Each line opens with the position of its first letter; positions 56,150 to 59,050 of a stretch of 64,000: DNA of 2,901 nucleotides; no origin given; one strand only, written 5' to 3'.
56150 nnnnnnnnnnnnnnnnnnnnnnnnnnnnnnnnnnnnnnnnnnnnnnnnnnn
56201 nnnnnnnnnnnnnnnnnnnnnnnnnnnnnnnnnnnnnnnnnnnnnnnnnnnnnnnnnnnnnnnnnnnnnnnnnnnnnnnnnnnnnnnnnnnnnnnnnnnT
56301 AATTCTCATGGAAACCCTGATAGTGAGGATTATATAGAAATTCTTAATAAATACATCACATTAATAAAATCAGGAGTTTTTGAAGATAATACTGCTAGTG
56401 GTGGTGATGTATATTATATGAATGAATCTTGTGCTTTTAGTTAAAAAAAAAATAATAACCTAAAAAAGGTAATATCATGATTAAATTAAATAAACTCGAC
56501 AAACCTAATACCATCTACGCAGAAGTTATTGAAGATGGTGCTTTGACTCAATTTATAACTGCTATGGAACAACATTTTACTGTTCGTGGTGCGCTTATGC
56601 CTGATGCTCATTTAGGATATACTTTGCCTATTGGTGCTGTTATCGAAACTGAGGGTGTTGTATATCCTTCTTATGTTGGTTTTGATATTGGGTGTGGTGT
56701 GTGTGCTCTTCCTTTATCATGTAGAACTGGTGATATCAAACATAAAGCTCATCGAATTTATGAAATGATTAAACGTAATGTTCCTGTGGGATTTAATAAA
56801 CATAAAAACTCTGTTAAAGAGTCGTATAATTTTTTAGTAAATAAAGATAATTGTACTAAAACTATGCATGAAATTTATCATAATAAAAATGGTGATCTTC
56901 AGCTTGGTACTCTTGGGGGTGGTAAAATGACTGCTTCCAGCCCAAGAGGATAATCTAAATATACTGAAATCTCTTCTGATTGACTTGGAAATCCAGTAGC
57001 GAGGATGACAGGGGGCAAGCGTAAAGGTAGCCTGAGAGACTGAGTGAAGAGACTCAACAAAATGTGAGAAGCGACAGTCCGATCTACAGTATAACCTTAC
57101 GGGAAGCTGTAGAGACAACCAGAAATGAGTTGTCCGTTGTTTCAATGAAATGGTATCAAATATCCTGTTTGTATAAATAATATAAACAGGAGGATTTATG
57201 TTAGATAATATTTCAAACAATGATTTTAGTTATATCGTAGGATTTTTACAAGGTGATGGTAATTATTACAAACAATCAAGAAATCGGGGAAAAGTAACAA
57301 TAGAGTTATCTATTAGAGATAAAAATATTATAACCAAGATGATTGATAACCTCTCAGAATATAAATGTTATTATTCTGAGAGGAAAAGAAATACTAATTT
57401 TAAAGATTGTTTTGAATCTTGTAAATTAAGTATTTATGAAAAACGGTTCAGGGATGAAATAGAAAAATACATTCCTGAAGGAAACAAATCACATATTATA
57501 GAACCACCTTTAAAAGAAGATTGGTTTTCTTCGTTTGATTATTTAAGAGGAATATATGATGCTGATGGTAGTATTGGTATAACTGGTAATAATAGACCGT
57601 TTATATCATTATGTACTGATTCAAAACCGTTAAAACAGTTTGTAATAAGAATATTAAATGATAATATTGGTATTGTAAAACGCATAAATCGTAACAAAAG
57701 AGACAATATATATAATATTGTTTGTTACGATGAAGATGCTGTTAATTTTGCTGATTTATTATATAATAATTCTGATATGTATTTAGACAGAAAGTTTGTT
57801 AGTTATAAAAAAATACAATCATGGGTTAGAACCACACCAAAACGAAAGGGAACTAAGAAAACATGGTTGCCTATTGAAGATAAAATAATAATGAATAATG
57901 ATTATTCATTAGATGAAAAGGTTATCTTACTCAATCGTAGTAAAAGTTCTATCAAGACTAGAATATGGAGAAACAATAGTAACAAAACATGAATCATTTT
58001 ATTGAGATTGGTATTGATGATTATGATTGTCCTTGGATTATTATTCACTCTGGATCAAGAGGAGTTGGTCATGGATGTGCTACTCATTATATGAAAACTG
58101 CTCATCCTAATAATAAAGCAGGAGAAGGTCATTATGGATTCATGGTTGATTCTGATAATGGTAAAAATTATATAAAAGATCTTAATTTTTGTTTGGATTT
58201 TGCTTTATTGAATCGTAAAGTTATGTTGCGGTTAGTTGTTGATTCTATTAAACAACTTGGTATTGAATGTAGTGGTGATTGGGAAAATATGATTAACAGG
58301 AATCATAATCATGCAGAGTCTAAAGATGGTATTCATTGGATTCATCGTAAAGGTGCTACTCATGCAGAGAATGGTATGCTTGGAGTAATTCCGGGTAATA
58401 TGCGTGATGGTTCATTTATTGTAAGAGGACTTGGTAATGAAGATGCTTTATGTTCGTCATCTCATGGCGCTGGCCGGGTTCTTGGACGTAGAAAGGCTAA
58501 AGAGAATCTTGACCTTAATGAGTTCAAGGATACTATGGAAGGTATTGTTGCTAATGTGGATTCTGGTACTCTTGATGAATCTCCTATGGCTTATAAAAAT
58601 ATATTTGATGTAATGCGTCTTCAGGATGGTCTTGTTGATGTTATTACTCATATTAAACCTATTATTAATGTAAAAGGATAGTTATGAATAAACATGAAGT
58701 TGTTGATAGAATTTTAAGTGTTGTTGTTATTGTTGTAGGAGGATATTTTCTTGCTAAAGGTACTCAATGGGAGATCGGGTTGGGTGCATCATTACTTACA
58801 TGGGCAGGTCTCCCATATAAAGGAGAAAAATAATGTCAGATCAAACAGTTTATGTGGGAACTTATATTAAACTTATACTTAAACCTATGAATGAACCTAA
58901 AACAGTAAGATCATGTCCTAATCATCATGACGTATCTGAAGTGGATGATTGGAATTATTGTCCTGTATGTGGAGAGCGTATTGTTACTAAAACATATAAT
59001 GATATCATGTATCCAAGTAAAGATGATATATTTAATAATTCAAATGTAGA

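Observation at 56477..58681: RtcB RNA ligase gene split by a group I intron that carries a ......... homing endonuclease under a T4-type late promoter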

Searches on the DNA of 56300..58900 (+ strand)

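Call 3: search_rna_families(source=window, start=56400, end=58800, threshold=evalue, max_evalue=1, show_alignments=3)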
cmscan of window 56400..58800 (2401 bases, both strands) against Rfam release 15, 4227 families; matches with E-value up to 1: 2.
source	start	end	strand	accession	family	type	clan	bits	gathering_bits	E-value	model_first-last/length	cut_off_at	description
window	57921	58015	+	RF01202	sn2991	Gene; snRNA; snoRNA; CD-box;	-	25.3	60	0.1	1-98/98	no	Small nucleolar RNA sn2991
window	58356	58421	+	RF00165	Corona_pk3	Cis-reg;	CL00117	21.2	35.6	0.3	1-61/61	no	Coronavirus 3' UTR pseudoknot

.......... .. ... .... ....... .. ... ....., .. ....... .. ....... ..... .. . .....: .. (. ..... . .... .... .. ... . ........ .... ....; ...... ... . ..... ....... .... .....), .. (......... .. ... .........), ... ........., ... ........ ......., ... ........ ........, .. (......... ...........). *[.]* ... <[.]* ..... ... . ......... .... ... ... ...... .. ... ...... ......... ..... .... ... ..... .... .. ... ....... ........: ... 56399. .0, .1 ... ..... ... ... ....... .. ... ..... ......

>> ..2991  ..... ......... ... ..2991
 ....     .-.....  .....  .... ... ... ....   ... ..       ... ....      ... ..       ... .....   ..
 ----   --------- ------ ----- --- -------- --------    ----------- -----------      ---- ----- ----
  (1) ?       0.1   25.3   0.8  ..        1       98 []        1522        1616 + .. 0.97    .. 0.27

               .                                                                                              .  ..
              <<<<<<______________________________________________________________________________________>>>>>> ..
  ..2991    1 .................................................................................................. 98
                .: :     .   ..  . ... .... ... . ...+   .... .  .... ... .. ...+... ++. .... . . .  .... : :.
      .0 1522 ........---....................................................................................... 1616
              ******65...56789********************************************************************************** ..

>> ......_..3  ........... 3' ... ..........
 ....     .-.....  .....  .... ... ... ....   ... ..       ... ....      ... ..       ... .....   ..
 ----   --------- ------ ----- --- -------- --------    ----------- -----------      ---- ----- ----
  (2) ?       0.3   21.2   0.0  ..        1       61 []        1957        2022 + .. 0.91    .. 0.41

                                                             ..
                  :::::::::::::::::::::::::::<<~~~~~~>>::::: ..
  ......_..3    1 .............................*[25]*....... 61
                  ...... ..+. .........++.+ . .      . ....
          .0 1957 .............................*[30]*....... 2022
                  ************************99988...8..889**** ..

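Call 5: search_dna_similar(query=window:56300-58900:+, collection=phages, mode=near, max_rows=30)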
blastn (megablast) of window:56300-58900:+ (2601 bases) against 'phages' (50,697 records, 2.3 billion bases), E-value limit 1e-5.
No match.

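Call 8: search_dna_similar(query=window:56900-57200:+, collection=phages, mode=distant, max_rows=30, max_evalue=0.01)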
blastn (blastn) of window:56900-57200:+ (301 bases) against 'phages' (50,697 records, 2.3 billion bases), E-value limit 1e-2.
Records with a match: 1; places in all: 1; records where one place covers at least 80% of the query: 0.
Best place of each record, by identity: 80-90% 1.
By first word of the organism name: Roseobacter 1.
By host as written in the record: Paracoccaceae bacterium strain FZCC0023 1.
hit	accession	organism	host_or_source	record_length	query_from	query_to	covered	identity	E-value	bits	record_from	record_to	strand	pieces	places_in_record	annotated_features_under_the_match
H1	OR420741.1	Roseobacter phage CRP-118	Paracoccaceae bacterium strain FZCC0023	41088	68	145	26%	82.1%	2e-10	72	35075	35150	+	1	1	none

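Call 10: get_annotated_region(hit=H1, flank=2500)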
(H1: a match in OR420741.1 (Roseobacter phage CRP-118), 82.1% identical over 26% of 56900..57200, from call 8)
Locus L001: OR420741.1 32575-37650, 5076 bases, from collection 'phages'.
description: Roseobacter phage CRP-118, complete genome.
organism: Roseobacter phage CRP-118 (NCBI taxid 3072843)
taxonomy: Viruses; Duplodnaviria; Heunggongvirae; Uroviricota; Caudoviricetes; Autographiviridae
host: Paracoccaceae bacterium strain FZCC0023; source: marine; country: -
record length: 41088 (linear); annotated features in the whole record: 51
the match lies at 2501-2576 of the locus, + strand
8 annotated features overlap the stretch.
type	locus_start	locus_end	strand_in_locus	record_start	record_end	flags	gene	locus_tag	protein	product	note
CDS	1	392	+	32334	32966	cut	-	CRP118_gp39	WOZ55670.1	hypothetical protein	-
CDS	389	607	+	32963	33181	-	-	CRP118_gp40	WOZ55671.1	hypothetical protein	-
CDS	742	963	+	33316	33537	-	-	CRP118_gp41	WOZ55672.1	DNA maturase A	-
CDS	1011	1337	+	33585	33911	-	-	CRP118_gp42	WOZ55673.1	nucleotide pyrophosphohydrolase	MazG nucleotide pyrophosphohydrolase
CDS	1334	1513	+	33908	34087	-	-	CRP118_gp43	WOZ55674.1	hypothetical protein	-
CDS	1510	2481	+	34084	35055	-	-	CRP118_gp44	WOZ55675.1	ribonucleotide reductase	-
CDS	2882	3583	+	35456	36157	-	-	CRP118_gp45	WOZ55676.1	ribonucleotide reductase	-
CDS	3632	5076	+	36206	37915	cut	-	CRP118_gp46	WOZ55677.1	DNA maturase B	-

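Call 11: search_rna_families(source=window, start=56890, end=57210, threshold=evalue, max_evalue=10, show_alignments=3)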
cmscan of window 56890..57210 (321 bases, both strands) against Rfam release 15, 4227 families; matches with E-value up to 10: 5.
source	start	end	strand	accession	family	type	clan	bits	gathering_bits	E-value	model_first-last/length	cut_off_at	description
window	56939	56986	+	RF00271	SNORD60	Gene; snRNA; snoRNA; CD-box;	CL00066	15.7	42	3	1-83/83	no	Small nucleolar RNA SNORD60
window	56900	57050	-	RF01971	RMST_10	Gene; lncRNA;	-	15.2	55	3.2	1-154/154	no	Rhabdomyosarcoma 2 associated transcript conserved region 10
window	56942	56989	+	RF00087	SNORD26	Gene; snRNA; snoRNA; CD-box;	CL00050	14.9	44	2.1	1-76/76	no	Small nucleolar RNA SNORD26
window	57163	57191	+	RF04096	mir-4433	Gene; miRNA;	-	14.1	77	5.5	27-57/83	no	mir-4433 microRNA precursor family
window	56923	56981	+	RF01177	snR67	Gene; snRNA; snoRNA; CD-box;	CL00053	10.7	55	9.8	37-83/83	no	Small nucleolar RNA snR67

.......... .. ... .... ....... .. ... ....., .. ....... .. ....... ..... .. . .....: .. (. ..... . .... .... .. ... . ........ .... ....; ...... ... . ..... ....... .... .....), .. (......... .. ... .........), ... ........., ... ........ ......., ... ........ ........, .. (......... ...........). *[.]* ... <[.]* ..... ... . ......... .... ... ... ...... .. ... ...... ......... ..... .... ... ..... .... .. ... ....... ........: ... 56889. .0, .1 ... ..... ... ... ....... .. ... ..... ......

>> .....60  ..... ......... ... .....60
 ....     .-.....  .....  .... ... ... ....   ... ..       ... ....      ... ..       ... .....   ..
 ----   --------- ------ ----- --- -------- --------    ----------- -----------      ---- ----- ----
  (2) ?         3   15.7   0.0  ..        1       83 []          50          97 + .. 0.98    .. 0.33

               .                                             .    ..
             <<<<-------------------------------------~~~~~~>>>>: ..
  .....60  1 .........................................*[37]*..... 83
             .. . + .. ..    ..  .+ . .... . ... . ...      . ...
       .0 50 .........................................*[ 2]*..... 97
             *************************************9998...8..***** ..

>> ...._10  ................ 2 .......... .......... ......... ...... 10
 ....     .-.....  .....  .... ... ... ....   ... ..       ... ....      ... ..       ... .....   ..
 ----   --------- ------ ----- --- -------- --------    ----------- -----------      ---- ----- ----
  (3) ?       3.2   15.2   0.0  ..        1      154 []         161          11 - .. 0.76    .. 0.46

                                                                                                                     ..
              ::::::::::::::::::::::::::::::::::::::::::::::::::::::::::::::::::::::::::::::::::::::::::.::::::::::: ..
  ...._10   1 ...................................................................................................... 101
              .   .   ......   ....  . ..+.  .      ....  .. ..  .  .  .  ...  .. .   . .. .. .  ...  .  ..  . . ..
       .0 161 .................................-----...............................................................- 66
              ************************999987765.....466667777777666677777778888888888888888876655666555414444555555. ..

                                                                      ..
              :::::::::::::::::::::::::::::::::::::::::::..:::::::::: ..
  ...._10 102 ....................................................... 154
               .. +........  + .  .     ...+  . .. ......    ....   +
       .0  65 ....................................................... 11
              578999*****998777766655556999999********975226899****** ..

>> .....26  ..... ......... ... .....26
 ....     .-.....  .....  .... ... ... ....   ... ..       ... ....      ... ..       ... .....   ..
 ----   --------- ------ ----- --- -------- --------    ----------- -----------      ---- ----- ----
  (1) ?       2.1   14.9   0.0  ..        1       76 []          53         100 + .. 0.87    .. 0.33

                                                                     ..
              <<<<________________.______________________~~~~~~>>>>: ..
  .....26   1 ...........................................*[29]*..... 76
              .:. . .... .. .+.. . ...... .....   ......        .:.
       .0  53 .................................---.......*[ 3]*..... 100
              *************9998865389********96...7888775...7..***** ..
